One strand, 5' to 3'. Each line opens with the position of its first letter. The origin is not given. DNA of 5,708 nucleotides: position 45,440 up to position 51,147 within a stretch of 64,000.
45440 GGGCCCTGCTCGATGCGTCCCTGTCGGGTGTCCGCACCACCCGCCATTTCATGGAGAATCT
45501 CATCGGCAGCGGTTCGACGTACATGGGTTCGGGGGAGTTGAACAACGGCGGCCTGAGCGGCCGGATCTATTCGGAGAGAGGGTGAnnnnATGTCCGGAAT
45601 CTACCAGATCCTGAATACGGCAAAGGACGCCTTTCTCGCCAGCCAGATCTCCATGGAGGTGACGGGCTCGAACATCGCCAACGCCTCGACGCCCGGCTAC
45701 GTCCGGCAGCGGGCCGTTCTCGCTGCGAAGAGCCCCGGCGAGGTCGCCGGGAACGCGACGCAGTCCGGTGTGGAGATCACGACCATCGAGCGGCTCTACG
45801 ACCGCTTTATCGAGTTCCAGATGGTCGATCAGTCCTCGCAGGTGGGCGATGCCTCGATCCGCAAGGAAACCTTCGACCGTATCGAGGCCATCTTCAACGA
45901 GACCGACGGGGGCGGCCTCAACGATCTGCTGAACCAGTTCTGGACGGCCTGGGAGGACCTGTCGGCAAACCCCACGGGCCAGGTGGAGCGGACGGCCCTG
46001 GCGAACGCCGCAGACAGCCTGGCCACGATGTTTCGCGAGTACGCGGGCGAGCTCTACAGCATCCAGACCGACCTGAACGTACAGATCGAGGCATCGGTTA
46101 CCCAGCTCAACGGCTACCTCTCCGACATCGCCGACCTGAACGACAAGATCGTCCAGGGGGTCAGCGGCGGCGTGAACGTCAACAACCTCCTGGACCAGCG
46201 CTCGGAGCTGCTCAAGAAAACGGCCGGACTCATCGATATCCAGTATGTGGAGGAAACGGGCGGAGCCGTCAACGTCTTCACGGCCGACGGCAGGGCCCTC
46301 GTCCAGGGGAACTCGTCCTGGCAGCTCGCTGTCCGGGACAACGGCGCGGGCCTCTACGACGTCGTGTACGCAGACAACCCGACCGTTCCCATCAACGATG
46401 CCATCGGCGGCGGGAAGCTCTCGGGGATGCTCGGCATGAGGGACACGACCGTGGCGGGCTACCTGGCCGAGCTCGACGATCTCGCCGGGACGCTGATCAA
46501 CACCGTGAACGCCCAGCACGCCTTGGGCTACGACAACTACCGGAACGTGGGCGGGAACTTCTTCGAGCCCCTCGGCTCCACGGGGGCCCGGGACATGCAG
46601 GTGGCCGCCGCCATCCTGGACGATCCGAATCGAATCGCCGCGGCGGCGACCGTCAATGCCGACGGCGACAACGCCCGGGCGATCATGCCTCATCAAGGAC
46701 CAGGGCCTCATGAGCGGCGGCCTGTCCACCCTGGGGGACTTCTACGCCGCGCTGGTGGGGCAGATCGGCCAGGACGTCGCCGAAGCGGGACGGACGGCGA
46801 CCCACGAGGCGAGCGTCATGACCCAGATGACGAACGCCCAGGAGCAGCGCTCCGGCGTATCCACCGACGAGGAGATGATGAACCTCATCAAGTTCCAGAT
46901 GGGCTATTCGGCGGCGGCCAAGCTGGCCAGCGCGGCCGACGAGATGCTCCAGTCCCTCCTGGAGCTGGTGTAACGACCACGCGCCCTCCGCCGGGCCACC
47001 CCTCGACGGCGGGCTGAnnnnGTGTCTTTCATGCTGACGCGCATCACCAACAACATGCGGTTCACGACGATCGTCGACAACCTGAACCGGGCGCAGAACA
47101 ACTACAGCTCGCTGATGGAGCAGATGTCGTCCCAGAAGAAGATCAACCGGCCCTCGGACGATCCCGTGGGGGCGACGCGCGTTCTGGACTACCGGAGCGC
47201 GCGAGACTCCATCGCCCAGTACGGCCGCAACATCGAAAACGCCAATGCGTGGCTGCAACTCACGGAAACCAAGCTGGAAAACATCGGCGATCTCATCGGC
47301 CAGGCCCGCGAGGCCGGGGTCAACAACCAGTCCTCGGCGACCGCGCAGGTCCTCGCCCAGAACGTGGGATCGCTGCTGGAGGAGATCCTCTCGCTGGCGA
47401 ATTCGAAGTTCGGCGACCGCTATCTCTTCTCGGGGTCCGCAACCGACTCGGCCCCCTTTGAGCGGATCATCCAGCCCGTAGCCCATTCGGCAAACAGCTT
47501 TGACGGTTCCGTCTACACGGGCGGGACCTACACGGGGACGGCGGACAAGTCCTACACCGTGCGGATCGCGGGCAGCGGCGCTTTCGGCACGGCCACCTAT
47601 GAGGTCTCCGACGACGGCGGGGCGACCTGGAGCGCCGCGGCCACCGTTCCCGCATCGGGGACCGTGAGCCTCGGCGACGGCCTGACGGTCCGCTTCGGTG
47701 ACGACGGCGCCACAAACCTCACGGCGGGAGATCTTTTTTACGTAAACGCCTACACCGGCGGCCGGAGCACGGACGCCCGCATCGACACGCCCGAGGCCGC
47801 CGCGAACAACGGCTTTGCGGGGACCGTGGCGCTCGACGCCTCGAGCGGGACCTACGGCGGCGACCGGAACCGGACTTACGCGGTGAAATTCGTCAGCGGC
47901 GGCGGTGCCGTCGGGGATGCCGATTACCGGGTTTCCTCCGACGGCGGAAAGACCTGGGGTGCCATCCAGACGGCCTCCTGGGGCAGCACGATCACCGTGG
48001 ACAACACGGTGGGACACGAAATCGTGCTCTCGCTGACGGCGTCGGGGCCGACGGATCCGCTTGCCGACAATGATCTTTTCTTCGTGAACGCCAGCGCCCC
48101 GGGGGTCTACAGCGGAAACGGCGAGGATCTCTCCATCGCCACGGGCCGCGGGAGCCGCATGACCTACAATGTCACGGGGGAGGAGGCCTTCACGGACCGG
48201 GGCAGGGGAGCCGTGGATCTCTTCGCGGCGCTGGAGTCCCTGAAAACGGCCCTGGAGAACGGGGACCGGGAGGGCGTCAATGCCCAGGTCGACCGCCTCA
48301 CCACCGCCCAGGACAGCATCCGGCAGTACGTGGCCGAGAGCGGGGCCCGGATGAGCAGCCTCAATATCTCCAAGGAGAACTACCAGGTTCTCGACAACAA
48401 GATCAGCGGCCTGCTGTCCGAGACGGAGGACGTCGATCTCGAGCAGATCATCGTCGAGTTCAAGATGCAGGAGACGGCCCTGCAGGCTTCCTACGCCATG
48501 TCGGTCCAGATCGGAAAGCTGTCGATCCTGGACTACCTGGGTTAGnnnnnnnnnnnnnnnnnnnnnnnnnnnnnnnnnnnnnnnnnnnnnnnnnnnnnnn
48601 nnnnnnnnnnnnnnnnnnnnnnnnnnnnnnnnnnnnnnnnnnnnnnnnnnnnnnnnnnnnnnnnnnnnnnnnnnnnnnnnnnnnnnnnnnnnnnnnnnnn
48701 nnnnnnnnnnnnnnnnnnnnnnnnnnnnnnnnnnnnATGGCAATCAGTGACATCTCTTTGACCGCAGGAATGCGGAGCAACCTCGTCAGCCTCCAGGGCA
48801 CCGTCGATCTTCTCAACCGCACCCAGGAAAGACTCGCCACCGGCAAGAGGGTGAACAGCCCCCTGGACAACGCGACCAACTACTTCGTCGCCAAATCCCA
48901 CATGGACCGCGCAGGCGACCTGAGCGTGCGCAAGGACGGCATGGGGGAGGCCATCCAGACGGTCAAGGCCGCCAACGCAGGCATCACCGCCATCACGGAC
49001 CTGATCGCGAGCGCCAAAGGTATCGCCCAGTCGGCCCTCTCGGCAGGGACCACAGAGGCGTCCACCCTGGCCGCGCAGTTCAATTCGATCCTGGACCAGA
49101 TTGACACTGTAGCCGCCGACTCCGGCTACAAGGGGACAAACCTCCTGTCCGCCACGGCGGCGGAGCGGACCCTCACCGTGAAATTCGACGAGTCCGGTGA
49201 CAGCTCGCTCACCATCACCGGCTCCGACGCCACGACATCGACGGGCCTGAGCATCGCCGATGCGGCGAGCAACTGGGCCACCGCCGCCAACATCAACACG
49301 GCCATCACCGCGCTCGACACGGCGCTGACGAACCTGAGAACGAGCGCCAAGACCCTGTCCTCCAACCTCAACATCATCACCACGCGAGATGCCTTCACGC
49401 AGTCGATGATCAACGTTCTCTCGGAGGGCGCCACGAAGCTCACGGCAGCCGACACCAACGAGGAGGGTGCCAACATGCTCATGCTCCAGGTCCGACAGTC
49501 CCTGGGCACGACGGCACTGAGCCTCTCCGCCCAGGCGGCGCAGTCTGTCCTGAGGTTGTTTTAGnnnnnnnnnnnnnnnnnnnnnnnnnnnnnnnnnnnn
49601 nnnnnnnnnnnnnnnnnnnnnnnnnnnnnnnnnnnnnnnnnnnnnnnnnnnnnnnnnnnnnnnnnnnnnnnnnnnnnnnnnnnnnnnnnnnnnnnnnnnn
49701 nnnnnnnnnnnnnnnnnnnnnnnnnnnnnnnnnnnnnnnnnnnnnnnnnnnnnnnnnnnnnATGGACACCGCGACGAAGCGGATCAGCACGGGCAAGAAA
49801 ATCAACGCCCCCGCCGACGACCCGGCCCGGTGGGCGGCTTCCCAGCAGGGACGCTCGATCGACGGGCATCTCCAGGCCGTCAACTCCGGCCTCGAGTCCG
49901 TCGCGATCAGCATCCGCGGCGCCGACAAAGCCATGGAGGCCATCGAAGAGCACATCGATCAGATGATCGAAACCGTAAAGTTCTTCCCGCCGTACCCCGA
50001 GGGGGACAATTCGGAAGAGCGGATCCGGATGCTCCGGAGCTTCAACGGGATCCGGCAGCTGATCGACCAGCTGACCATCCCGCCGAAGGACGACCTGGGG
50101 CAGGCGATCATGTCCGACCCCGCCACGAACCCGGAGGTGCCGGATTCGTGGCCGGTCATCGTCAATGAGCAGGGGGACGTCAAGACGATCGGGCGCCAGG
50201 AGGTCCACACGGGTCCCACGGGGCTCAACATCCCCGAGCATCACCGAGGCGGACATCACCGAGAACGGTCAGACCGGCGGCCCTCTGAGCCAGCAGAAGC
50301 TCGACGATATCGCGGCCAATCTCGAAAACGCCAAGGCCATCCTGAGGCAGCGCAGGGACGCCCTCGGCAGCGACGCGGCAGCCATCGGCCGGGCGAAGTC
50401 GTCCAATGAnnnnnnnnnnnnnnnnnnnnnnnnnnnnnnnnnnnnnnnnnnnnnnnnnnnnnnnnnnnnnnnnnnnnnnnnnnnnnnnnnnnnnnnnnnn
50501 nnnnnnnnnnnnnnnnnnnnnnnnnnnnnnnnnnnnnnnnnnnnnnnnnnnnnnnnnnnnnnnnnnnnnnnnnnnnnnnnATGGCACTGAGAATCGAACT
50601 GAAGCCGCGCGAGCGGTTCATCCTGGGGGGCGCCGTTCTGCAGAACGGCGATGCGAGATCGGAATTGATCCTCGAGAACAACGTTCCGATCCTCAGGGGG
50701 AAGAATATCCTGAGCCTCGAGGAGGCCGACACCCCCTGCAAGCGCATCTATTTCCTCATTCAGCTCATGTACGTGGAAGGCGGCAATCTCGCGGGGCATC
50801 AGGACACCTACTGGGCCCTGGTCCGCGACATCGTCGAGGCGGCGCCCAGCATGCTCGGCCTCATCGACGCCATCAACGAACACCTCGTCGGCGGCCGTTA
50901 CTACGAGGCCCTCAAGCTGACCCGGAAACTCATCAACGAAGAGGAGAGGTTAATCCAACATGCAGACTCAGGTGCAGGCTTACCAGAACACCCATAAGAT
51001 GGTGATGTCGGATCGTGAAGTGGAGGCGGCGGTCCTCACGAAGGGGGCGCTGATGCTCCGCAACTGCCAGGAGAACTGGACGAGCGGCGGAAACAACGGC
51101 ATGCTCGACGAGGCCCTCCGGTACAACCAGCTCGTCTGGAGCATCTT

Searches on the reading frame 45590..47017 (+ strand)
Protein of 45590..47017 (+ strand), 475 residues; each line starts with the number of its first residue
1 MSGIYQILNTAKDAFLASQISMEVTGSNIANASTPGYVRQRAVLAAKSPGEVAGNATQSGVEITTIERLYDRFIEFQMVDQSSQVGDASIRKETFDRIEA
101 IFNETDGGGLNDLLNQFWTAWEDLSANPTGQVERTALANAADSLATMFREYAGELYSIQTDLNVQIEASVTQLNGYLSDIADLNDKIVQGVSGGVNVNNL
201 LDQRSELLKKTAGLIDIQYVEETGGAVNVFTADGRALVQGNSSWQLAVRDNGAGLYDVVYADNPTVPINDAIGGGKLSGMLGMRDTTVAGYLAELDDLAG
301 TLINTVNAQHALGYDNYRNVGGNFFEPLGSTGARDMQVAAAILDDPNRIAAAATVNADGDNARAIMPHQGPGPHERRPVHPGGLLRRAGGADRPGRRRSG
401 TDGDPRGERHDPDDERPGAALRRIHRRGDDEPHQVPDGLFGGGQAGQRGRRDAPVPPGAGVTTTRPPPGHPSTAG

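Call 15: search_protein_families(library=pfam, max_evalue=0.001, proteins=[window:45590-47017:+])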
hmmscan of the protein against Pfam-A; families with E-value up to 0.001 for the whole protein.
window:45590-47017:+ (475 aa): 2 families
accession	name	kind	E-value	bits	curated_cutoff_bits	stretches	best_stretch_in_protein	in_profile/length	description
PF22638.1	FlgK_D1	-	7.7e-61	206.1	28.6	1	96-325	2-233/233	Flagellar hook-associated protein FlgK helical domain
PF00460.25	Flg_bb_rod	-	6.2e-07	29.7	20.7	1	8-37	1-30/31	Flagella basal body rod protein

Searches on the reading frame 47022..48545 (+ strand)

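Call 15: search_protein_families(library=pfam, max_evalue=0.001, proteins=[window:47022-48545:+])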
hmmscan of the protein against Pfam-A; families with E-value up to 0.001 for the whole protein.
window:47022-48545:+ (507 aa): 2 families
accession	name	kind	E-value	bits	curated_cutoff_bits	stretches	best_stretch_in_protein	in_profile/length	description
PF00669.25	Flagellin_N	-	1.7e-12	48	26.6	1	9-141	2-139/139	Bacterial flagellin N-terminal helical region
PF02012.26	BNR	-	7.4e-05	22.6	27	0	195-204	2-11/12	BNR/Asp-box repeat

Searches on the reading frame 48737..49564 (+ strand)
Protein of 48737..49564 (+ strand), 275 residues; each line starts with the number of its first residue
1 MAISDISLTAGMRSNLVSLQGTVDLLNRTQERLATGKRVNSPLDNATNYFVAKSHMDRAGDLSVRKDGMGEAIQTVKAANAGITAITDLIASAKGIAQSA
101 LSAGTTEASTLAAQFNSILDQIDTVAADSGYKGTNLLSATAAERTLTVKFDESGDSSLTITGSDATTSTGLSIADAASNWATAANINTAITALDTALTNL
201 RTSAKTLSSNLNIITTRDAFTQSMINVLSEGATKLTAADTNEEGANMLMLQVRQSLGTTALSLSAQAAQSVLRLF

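Call 15: search_protein_families(library=pfam, max_evalue=0.001, proteins=[window:48737-49564:+])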
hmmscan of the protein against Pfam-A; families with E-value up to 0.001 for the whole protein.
window:48737-49564:+ (275 aa): 2 families
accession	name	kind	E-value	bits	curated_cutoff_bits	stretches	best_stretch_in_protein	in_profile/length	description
PF00669.25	Flagellin_N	-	1.2e-13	51.8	26.6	1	18-140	13-137/139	Bacterial flagellin N-terminal helical region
PF00700.27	Flagellin_C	-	0.0001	23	23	1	190-275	1-86/86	Bacterial flagellin C-terminal helical region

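Call 42: search_protein_families(library=ncbifam, max_evalue=0.001, proteins=[window:48737-49564:+])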
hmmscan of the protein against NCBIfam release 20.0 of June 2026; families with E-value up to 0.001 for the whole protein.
window:48737-49564:+ (275 aa): 12 families
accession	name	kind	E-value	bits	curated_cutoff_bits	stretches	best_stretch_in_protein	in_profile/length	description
NF009330.0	PRK12688.1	subfamily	7.1e-63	213.2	614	2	106-274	585-750/752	flagellin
NF011295.0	PRK14708.1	subfamily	3.7e-58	197.4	1384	2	109-274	724-886/888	flagellin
NF009444.0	PRK12802.1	equivalog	5.1e-14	52.5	332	1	19-274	18-280/282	flagellin domain-containing protein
NF009449.0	PRK12807.1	subfamily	1.1e-12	48.1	347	1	24-274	21-285/287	flagellin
NF009329.0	PRK12687.1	subfamily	4.8e-12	45.9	311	1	161-275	198-312/313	flagellin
NF038071.1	lat_flg_LafA_2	exception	4.4e-08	32.8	365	1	18-272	17-280/284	lateral flagellin LafA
NF006470.0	PRK08869.1-5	equivalog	1.2e-06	28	423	1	19-149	17-149/388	flagellin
NF006469.0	PRK08869.1-4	equivalog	3.7e-05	23.3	627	1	19-146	18-147/377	flagellin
NF009447.0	PRK12805.1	equivalog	5.6e-05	22.8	404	0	26-270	23-277/287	FliC/FljB family flagellin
NF005187.0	PRK06663.1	equivalog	0.00038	19.3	337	1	18-144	16-144/419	flagellar hook-associated protein 3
NF033376.1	lat_flg_LafA_1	exception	0.00053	19.4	440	1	26-146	24-146/304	lateral flagellin LafA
NF009450.0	PRK12808.1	equivalog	0.00078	19.1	476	1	29-174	26-171/476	flagellin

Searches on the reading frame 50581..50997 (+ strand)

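Call 15: search_protein_families(library=pfam, max_evalue=0.001, proteins=[window:50581-50997:+])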
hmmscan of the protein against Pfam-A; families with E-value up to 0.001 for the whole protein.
window:50581-50997:+ (138 aa): 1 family
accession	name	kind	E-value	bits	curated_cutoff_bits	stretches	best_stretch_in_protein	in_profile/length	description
PF07378.16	FlbT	-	1.4e-41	141.8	27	1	3-125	1-125/125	Flagellar protein FlbT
